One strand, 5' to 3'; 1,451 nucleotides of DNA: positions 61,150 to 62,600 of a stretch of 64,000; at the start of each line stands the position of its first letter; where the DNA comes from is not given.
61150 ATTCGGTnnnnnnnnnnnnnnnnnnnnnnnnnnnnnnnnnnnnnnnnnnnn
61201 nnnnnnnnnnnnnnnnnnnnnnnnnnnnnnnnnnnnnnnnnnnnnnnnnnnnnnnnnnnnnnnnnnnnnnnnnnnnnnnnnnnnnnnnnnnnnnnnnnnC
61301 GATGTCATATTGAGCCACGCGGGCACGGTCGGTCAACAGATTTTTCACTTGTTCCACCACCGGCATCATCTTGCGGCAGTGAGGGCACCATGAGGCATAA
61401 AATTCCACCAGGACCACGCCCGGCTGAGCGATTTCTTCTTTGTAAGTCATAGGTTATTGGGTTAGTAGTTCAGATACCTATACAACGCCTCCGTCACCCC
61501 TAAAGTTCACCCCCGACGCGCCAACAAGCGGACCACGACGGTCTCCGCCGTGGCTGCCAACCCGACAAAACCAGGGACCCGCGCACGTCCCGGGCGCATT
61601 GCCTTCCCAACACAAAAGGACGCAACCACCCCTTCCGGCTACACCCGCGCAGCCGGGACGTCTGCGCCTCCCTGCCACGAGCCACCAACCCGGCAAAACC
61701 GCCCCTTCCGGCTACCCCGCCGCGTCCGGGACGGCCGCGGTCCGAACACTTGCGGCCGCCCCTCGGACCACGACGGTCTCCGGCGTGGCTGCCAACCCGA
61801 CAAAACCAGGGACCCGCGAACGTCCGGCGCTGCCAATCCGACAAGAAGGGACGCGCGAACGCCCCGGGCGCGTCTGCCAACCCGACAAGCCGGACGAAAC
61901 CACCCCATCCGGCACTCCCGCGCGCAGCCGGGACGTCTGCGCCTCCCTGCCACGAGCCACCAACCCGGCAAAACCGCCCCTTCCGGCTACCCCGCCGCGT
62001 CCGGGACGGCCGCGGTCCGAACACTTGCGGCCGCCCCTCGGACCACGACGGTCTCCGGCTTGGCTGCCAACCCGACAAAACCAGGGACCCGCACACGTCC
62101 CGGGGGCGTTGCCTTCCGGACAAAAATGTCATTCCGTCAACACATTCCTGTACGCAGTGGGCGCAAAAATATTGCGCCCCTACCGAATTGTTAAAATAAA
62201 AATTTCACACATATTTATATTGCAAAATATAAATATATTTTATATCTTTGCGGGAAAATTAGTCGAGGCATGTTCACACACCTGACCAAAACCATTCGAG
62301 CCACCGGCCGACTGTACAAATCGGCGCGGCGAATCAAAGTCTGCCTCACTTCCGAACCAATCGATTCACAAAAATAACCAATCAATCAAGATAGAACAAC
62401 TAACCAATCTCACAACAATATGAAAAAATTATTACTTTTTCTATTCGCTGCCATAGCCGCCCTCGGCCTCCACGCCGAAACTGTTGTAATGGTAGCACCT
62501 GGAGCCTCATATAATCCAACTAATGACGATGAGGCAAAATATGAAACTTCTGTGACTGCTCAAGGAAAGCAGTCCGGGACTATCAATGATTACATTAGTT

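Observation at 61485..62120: Unexplained C-rich mosaic tandem repeat with co-varying hairpins between thioredoxin and a surface-protein promoter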

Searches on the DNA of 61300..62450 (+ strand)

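Call 12: search_rna_families(source=window, start=61300, end=62450, threshold=evalue, max_evalue=10)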
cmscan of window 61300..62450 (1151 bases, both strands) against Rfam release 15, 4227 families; matches with E-value up to 10: 4.
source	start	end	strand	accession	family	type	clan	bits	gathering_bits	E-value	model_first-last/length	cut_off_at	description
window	62189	62226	-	RF00951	mir-1302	Gene; miRNA;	-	18.8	62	8.3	1-52/52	no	mir-1302 microRNA precursor family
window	62208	62342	-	RF01732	asd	Gene; sRNA;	-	17.4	84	1.2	1-146/146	no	MarS sRNA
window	61850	61874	-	RF04029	mir-8521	Gene; miRNA;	-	15.8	80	4.4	22-46/68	no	mir-8521 microRNA precursor family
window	62288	62308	+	RF02243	Xoo8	Gene; sRNA;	-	12.2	90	0.84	275-295/323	no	Proteobacterial sRNA Xoo8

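Call 30: search_dna_similar(query=window:61500-62120:+, collection=plasmids, mode=distant, max_evalue=0.001)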
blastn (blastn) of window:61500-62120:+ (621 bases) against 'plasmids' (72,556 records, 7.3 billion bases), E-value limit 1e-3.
No match.

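Call 31: search_dna_similar(query=window:61500-62120:+, collection=phages, mode=distant, max_evalue=0.001)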
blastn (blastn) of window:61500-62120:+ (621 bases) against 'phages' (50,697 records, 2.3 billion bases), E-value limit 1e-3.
No match.

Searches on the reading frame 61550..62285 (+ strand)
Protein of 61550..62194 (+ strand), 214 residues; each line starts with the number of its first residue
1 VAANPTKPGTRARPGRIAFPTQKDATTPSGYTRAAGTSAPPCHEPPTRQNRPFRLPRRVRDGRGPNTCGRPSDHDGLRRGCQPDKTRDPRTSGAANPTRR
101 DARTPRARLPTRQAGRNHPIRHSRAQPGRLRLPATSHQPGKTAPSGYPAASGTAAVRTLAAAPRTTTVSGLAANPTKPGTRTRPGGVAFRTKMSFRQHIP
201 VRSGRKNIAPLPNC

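Call 32: search_protein_families(library=pfam, proteins=[window:61550-62194:+, window:61599-62285:+], max_evalue=1)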
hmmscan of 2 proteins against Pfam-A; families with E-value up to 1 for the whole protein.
window:61550-62194:+ (214 aa): 0 families

window:61599-62285:+ (228 aa): 0 families

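Call 40: search_protein_representatives(protein=window:61550-62194:+)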
Query: 214 residues. Proteins with E-value up to 0.001 (for the whole library): 2; up to 1e-10: 2; up to 1e-30: 0. The best 2 are listed.
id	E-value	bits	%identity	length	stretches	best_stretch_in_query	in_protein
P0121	7.7e-16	75.4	39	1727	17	141-191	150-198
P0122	1.4e-15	74.6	56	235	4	22-139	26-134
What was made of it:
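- Only one translated relative exists among 1.84 billion representative proteins (call 40).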

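Call 44: find_encoding_contigs(protein=P0122, flank=10000, max_places=10)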
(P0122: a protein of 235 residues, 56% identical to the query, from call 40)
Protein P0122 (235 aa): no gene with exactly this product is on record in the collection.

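Call 45: find_homologous_proteins(query=window:61550-62194:+, max_evalue=0.001)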
Query window:61550-62194:+ (214 aa): 1 proteins with E <= 0.001 among 2389 candidates.
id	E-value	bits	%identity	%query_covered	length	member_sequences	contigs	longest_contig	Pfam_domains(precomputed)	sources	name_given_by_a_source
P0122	4.3e-15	75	48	55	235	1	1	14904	-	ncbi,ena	-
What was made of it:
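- P0122 was called as a 235-aa protein on another contig (call 45).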

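Call 46: list_cluster_members(proteins=[P0122])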
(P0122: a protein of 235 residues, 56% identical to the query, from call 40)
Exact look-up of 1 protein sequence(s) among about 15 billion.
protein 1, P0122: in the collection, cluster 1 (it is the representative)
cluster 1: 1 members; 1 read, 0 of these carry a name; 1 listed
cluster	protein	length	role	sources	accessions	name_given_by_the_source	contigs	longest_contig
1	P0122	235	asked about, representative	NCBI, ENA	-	-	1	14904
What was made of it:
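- Tried and rejected: P0122 contig: could not be retrieved, and no accession is on record (calls 44, 46).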

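Call 76: find_related_loci(query=P0122, collection=viral_contigs, flank=5000)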
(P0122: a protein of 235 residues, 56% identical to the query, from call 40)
Query P0122 (235 aa) in viral_contigs; peptide patterns used: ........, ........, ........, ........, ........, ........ (x = any residue, [..] = any of these).
10 stretches matched a pattern, but none encodes a relative of the query by tblastn (E <= 1e-3).

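Call 77: search_dna_similar(query=P0122, collection=plasmids, mode=protein, max_evalue=0.001)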
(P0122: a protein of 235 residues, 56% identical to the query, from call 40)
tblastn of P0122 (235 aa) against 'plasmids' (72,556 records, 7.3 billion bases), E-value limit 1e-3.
No match.
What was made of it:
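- Tried and rejected: Plasmids and phages: blastn found nothing; tblastn with P0122 against plasmids found nothing (calls 30, 31, 77).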
